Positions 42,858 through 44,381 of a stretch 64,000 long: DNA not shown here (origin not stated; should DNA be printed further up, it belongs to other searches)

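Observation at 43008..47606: F420-type FdhB + Cys-FdhA + MvhD + radical SAM operon in a bacterium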

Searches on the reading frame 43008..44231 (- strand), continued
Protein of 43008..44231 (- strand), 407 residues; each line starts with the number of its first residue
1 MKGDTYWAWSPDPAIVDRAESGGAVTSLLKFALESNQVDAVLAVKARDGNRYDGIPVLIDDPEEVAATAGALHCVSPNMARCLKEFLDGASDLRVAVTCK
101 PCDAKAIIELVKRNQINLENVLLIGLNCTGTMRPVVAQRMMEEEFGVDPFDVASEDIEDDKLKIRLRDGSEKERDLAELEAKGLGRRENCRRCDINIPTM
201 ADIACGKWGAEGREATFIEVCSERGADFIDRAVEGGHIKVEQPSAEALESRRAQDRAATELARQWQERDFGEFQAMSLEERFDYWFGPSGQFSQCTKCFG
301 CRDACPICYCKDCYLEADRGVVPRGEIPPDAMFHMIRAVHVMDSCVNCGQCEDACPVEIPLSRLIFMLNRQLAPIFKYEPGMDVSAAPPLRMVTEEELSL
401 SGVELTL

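Call 24: search_protein_families(library=pfam, proteins=[L018:7128-7430:-, L037:2251-2892:+, L072:9327-10202:+, L063:18344-19807:+, L063:17349-18347:+, L009:15204-15719:+, L018:14764-16554:+, L014:2909-3454:+, L064:1269-1922:-, L063:15773-16918:+], max_evalue=0.00001)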
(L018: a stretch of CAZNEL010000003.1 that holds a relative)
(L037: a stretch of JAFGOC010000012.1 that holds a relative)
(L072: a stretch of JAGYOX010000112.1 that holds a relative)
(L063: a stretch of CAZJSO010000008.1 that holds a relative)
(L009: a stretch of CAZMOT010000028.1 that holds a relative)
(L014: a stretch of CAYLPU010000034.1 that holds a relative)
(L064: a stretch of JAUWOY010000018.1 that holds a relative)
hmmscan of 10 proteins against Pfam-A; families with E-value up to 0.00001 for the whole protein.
L018:7128-7430:- (100 aa): 1 family
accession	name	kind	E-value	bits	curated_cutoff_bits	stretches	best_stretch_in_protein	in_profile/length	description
PF02583.22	Trns_repr_metal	-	1.1e-24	87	22.8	1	13-88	2-76/78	Metal-sensitive transcriptional repressor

L037:2251-2892:+ (213 aa): 2 families
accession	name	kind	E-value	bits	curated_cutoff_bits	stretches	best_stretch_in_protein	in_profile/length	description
PF00753.33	Lactamase_B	-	6.3e-11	43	22.7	1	22-93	7-78/196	Metallo-beta-lactamase superfamily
PF12706.13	Lactamase_B_2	-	4.3e-08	33.4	27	1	34-103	3-76/200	Beta-lactamase superfamily domain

L072:9327-10202:+ (291 aa): 1 family
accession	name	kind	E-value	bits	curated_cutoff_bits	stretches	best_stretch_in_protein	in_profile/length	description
PF02754.22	CCG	-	6.9e-25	87.4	20.6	2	147-237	1-85/85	Cysteine-rich domain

L063:18344-19807:+ (487 aa): 1 family
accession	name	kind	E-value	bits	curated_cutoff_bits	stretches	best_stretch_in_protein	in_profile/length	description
PF00374.24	NiFeSe_Hases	-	1e-39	137.3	25.8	2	39-117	1-79/508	Nickel-dependent hydrogenase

L063:17349-18347:+ (332 aa): 1 family
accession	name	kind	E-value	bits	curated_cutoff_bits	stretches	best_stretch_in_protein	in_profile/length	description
PF01058.29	Oxidored_q6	-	1.6e-24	86.5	27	1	21-186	1-127/128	NADH ubiquinone oxidoreductase, 20 Kd subunit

L009:15204-15719:+ (171 aa): 1 family
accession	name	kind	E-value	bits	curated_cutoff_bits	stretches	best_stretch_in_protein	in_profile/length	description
PF01750.23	HycI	-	1.3e-14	54.6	23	1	40-168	1-129/130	Hydrogenase maturation protease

L018:14764-16554:+ (596 aa): 9 families
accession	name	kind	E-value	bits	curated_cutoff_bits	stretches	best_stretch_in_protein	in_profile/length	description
PF01512.22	Complex1_51K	-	1.5e-50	171.4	31.2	1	158-329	1-149/150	Nuo51 FMN-binding domain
PF10589.14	NADH_4Fe-4S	-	3.8e-33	113.6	23.5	1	440-524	1-85/85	NADH-ubiquinone oxidoreductase-F iron-sulfur binding region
PF00037.32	Fer4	-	3.6e-14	52.3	21.1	2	542-564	2-24/24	4Fe-4S binding domain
PF12838.12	Fer4_7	-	1.1e-07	32.6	27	1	547-591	1-51/52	4Fe-4S dicluster domain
PF14697.11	Fer4_21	-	1.9e-07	31.5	35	1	543-593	3-57/59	4Fe-4S dicluster domain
PF12797.12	Fer4_2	-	2.4e-07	30.7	24.5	0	571-588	3-20/22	4Fe-4S binding domain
PF13187.11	Fer4_9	-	3.9e-07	30.4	27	1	547-593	1-52/52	4Fe-4S dicluster domain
PF13237.11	Fer4_10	-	6.5e-07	29.6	25.5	1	543-588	4-52/53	4Fe-4S dicluster domain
PF12837.12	Fer4_6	-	1.2e-06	28.6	25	0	543-563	4-24/24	4Fe-4S binding domain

L014:2909-3454:+ (181 aa): 1 family
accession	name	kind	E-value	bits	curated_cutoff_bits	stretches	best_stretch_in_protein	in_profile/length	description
PF01257.25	2Fe-2S_thioredx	-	2.9e-46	157.3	24.8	1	7-149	2-144/145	Thioredoxin-like [2Fe-2S] ferredoxin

L064:1269-1922:- (217 aa): 0 families

L063:15773-16918:+ (381 aa): 6 families
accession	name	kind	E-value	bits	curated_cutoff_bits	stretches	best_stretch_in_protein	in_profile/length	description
PF02754.22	CCG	-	1.4e-35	121.6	20.6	2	268-356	1-85/85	Cysteine-rich domain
PF13183.11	Fer4_8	-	1.7e-09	38.5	27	1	23-81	3-68/68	4Fe-4S dicluster domain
PF13187.11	Fer4_9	-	8e-09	35.8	27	1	25-80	2-50/52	4Fe-4S dicluster domain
PF13237.11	Fer4_10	-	9.3e-08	32.3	25.5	1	23-78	7-53/53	4Fe-4S dicluster domain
PF12838.12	Fer4_7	-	2e-06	28.6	27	1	25-80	2-51/52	4Fe-4S dicluster domain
PF13534.11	Fer4_17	-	2.4e-06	28.4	22.2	0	25-81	2-60/61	4Fe-4S dicluster domain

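Call 25: search_protein_families(library=pfam, proteins=[L005:1184-1915:+, L041:11803-12279:+, L047:6668-7039:+, L057:3444-3947:-, L037:6776-7228:+, L043:11265-11864:+, L043:11894-12592:+, L045:6832-7335:+, L010:9420-10625:+, L034:9807-10523:+], max_evalue=0.00001)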
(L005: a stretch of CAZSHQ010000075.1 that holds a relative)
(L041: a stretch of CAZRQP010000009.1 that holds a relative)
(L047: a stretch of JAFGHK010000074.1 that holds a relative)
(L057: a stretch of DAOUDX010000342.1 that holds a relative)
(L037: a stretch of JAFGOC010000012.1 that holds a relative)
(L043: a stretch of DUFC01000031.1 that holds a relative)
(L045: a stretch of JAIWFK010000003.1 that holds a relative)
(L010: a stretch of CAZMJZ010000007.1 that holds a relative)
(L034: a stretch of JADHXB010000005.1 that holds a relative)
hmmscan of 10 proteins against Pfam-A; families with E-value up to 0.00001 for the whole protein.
L005:1184-1915:+ (243 aa): 2 families
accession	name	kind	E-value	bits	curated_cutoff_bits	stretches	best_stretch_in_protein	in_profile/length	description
PF04016.18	DUF364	-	2.3e-39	134.8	23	1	103-233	4-140/147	Putative heavy-metal chelation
PF13938.11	DUF4213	-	7.1e-15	55.5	23.5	1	7-89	4-75/75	Putative heavy-metal chelation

L041:11803-12279:+ (158 aa): 2 families
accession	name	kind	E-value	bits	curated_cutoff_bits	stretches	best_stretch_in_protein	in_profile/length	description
PF02001.22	DUF134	-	8.3e-26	90.9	27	1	2-96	5-97/98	Protein of unknown function DUF134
PF08281.18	Sigma70_r4_2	-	1.7e-06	28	25.7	1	33-77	10-54/54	Sigma-70, region 4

L047:6668-7039:+ (123 aa): 1 family
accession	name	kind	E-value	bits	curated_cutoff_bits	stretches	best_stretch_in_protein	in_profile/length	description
PF17253.7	DUF5320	-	2.1e-06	29.2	27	1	31-114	11-99/99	Family of unknown function (DUF5320)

L057:3444-3947:- (167 aa): 1 family
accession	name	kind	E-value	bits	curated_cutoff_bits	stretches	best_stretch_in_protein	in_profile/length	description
PF02579.22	Nitro_FeMo-Co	-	1.7e-22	80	26.3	1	18-108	2-93/94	Dinitrogenase iron-molybdenum cofactor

L037:6776-7228:+ (150 aa): 1 family
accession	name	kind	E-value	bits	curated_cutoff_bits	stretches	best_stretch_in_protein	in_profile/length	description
PF01475.25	FUR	-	7.5e-31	107.2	23.1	1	16-131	4-120/121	Ferric uptake regulator family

L043:11265-11864:+ (199 aa): 1 family
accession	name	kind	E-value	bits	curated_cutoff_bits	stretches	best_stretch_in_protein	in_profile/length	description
PF12804.13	NTP_transf_3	-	5.3e-35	121.4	27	1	4-148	2-149/160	MobA-like NTP transferase domain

L043:11894-12592:+ (232 aa): 1 family
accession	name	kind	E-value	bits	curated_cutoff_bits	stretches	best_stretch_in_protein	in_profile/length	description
PF03205.20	MobB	-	1.5e-33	116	26.6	1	14-145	1-133/133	Molybdopterin guanine dinucleotide synthesis protein B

L045:6832-7335:+ (167 aa): 1 family
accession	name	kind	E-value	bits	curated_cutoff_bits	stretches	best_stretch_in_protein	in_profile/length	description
PF00994.29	MoCF_biosynth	-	3.5e-29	101.8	26.6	1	17-160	1-144/144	Probable molybdopterin binding domain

L010:9420-10625:+ (401 aa): 3 families
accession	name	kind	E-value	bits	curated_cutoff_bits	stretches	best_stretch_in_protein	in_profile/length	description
PF03453.22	MoeA_N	-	2.4e-46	157.8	30.8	1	9-173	2-160/160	MoeA N-terminal region (domain I and II)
PF00994.29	MoCF_biosynth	-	2.2e-26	92.7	26.6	1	188-322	3-144/144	Probable molybdopterin binding domain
PF03454.20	MoeA_C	-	2.2e-13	50.6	22.1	1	336-401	2-72/72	MoeA C-terminal region (domain IV)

L034:9807-10523:+ (238 aa): 1 family
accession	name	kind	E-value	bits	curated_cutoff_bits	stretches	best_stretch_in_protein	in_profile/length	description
PF12225.13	DUF5981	-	2.8e-32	110.7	23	1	115-206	2-93/95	Methylene-tetrahydrofolate reductase C terminal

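Call 26: search_protein_families(library=pfam, proteins=[L034:10549-11469:+, L022:3773-4903:-, L062:11367-11846:+, L034:14520-14921:+, L064:7394-7981:-, L079:11240-13030:+, L033:15936-16898:-, L036:15577-17541:+, L041:15339-16334:+], max_evalue=0.00001)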
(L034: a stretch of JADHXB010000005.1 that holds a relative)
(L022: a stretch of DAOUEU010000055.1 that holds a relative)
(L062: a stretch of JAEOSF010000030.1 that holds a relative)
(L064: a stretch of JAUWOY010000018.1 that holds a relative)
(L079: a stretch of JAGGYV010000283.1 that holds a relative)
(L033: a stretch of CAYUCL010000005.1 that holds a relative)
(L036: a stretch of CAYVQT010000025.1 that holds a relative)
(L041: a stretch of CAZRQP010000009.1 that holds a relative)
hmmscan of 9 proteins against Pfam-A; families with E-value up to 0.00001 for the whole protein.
L034:10549-11469:+ (306 aa): 1 family
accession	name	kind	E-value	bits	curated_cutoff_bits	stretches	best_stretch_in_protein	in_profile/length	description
PF02219.23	MTHFR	-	7.7e-41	140.7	24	1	7-292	1-285/287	Methylenetetrahydrofolate reductase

L022:3773-4903:- (376 aa): 1 family
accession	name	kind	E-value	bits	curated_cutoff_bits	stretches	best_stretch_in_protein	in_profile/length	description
PF00346.24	Complex1_49kDa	-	1.7e-96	322.9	24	2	130-297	1-167/271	Respiratory-chain NADH dehydrogenase, 49 Kd subunit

L062:11367-11846:+ (159 aa): 1 family
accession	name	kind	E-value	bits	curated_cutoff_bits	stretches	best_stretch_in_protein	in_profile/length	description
PF00329.25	Complex1_30kDa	-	7e-30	104.6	22.5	1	29-146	2-123/124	Respiratory-chain NADH dehydrogenase, 30 Kd subunit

L034:14520-14921:+ (133 aa): 1 family
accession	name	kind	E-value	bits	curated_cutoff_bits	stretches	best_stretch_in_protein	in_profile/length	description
PF00085.26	Thioredoxin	-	1.2e-16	61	23.5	1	13-112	3-102/103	Thioredoxin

L064:7394-7981:- (195 aa): 0 families

L079:11240-13030:+ (596 aa): 10 families
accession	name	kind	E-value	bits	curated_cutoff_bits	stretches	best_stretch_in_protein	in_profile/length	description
PF13183.11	Fer4_8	-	4.9e-21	75.5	27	2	328-403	1-68/68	4Fe-4S dicluster domain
PF13237.11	Fer4_10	-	6.3e-14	52.1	25.5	0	501-565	7-53/53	4Fe-4S dicluster domain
PF13187.11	Fer4_9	-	6.4e-13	48.9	27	1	502-567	1-50/52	4Fe-4S dicluster domain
PF13534.11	Fer4_17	-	3.7e-12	47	22.2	2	503-568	2-60/61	4Fe-4S dicluster domain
PF13746.11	Fer4_18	-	1.2e-07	32.4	27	0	383-407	55-79/114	4Fe-4S dicluster domain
PF13484.11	Fer4_16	-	1.3e-07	32.7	30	0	487-515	34-65/66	4Fe-4S double cluster binding domain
PF12838.12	Fer4_7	-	1.8e-07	32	27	0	332-403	2-52/52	4Fe-4S dicluster domain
PF14697.11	Fer4_21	-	5.4e-07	30.1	35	0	501-515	39-53/59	4Fe-4S dicluster domain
PF12797.12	Fer4_2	-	7.2e-07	29.2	24.5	0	326-343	4-21/22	4Fe-4S binding domain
PF00037.32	Fer4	-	8.1e-06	25.9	21.1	0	388-402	7-21/24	4Fe-4S binding domain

L033:15936-16898:- (320 aa): 3 families
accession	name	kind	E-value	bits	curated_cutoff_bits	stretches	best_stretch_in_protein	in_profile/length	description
PF02518.31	HATPase_c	-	1.4e-32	112.9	26.4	1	201-307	2-109/111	Histidine kinase-, DNA gyrase B-, and HSP90-like ATPase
PF00512.31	HisKA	-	3.8e-13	49.7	26.9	1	89-155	2-63/66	His Kinase A (phospho-acceptor) domain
PF13589.12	HATPase_c_3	-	7.5e-06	26.4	25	0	205-266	3-62/137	Histidine kinase-, DNA gyrase B-, and HSP90-like ATPase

L036:15577-17541:+ (654 aa): 9 families
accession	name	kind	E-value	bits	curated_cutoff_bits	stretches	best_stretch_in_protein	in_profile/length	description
PF13185.12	GAF_2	-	3.8e-22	79.4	28.6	1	156-295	2-136/136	GAF domain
PF01590.32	GAF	-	3.7e-21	76.5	22.4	1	157-294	1-133/133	GAF domain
PF02518.31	HATPase_c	-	2.6e-14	54.1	26.4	1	561-653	4-108/111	Histidine kinase-, DNA gyrase B-, and HSP90-like ATPase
PF07730.19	HisKA_3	-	9.6e-12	45.7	24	1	453-520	1-68/68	Histidine kinase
PF08448.16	PAS_4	-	2.5e-11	44.2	23.1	1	321-434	1-110/110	PAS fold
PF13188.13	PAS_8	-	5.8e-10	39.1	21.8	1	315-374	1-60/65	PAS domain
PF13492.12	GAF_3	-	7.9e-10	39.7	27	1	157-296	1-129/129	GAF domain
PF00989.32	PAS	-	1.4e-09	38.4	22.6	1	315-429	1-113/113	PAS fold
PF13426.13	PAS_9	-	7.3e-09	36.3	27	1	325-431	1-103/103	PAS domain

L041:15339-16334:+ (331 aa): 3 families
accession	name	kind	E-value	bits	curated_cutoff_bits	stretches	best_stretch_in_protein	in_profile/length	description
PF10609.15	ParA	-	6.7e-91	304.5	27.1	1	87-325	1-241/246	NUBPL iron-transfer P-loop NTPase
PF01883.24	FeS_assembly_P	-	6.5e-10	39.6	23.5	1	5-75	2-71/73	Iron-sulfur cluster assembly protein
PF01656.29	CbiA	-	9.4e-10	39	25.4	1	92-308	1-122/125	CobQ/CobB/MinD/ParA nucleotide binding domain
